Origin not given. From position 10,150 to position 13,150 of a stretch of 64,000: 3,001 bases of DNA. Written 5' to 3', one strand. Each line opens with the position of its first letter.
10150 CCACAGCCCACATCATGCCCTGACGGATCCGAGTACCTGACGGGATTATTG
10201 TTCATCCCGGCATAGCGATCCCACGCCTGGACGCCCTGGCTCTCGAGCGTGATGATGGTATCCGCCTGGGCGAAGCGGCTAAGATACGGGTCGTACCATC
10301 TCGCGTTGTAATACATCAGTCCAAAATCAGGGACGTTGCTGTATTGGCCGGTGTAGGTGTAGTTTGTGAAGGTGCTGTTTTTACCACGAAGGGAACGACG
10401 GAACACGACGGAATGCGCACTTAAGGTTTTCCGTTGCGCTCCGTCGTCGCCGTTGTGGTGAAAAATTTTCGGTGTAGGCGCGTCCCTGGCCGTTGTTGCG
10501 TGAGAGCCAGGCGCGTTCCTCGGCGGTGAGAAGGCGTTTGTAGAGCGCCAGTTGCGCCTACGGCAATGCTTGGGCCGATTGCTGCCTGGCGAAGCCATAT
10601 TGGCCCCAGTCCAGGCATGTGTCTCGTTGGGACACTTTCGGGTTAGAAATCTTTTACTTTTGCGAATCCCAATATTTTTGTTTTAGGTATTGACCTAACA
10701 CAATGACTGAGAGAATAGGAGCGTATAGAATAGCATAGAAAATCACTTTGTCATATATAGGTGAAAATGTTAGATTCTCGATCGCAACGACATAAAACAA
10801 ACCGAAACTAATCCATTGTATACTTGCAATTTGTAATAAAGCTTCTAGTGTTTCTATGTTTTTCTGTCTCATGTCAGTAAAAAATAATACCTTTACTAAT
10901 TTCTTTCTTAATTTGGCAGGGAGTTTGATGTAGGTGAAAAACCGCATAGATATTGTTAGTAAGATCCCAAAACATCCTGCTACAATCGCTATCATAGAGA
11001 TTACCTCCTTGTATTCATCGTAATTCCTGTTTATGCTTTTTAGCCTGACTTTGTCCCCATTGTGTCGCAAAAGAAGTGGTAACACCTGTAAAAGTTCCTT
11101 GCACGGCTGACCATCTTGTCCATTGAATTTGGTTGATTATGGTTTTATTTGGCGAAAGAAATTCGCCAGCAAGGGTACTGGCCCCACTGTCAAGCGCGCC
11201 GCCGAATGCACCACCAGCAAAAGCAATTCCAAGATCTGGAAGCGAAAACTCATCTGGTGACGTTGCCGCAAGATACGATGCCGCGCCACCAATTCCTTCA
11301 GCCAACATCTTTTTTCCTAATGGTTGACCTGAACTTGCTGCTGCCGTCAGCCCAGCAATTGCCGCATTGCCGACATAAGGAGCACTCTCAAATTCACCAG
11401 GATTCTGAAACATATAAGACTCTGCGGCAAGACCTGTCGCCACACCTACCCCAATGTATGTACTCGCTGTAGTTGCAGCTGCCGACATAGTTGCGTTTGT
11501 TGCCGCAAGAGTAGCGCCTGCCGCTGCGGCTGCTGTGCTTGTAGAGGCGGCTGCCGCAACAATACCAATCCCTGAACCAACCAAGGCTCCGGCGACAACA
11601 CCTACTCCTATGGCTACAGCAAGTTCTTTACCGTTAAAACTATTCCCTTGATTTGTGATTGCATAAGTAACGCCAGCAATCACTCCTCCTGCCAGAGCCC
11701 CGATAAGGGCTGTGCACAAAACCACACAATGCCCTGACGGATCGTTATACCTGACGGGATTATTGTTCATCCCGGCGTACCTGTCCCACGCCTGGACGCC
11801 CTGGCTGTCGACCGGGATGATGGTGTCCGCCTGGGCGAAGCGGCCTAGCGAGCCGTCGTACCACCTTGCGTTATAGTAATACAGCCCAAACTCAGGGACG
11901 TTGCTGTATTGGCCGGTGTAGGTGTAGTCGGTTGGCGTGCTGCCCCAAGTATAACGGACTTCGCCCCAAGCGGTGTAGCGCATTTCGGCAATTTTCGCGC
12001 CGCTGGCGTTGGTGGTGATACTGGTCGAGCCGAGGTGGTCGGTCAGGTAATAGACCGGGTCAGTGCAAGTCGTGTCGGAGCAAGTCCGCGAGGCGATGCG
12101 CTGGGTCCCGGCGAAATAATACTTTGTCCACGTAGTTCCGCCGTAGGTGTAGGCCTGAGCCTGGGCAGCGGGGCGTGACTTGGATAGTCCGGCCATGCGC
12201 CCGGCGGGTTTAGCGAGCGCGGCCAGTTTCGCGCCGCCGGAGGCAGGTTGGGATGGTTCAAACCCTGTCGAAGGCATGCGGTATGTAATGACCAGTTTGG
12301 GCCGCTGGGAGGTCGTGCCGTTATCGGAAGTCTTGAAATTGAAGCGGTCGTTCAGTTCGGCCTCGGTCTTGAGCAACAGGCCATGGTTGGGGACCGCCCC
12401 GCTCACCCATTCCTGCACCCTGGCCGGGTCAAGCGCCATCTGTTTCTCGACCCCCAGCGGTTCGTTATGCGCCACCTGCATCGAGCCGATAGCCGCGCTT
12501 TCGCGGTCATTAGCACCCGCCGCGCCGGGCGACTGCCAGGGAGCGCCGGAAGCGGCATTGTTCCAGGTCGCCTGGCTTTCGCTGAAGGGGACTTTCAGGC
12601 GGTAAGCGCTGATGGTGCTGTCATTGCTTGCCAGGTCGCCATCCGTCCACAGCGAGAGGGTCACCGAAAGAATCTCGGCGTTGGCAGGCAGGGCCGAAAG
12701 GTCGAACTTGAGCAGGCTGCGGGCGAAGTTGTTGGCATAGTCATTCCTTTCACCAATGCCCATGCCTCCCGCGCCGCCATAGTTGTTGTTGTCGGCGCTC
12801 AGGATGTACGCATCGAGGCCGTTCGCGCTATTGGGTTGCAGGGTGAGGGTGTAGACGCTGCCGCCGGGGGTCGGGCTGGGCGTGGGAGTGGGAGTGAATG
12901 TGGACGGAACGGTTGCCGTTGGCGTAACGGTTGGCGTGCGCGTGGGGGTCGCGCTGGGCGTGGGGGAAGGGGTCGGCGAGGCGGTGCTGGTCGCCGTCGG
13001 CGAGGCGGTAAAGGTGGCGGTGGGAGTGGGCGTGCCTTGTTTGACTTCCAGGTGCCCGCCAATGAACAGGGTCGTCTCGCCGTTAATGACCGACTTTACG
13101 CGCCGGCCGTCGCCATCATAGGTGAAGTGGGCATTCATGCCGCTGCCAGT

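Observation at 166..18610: rhs polymorphic-toxin locus: one full-length Rhs plus five displaced C-terminal toxin cassettes, each with its own low-GC immunity gene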

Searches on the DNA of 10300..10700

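Call 93: search_rna_families(source=window, start=10300, end=10700, threshold=evalue, max_evalue=5)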
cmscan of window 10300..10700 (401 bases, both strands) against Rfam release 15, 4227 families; matches with E-value up to 5: 2.
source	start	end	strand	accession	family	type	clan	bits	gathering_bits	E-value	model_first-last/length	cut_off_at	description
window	10645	10663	+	RF00489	ctRNA_p42d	Gene; antisense;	-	15.2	50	2.1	1-46/46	no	ctRNA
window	10332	10383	+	RF01673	PhrS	Gene; sRNA;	-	10.2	37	2.9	44-97/212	no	PhrS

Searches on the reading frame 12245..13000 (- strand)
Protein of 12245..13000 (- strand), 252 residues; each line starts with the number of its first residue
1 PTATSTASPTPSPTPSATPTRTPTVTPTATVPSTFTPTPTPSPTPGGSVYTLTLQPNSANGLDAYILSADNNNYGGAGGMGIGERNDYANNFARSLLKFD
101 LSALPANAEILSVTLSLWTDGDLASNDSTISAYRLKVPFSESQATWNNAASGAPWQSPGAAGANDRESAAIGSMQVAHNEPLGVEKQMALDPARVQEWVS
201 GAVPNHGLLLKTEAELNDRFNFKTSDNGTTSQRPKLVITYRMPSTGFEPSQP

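Call 99: search_protein_families(library=pfam, proteins=[window:12245-13000:-], max_evalue=1)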
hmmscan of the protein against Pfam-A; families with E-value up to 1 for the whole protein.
window:12245-13000:- (252 aa): 3 families
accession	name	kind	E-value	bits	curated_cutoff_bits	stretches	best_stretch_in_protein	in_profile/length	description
PF06848.17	Disaggr_repeat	-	2.1e-15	57.3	33.9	1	89-238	24-179/179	Disaggregatase related repeat domain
PF24517.2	CBM96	-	3.3e-13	50.2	26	1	63-150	10-96/164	Carbohydrate-binding module family 96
PF00688.24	TGFb_propeptide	-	0.015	15.4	25.8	0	195-233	192-230/242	TGF-beta propeptide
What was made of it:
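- On WapA-type Sec-dependent Rhs: A CBM96/DNRLRE domain is present, but near the C-terminus (call 99).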
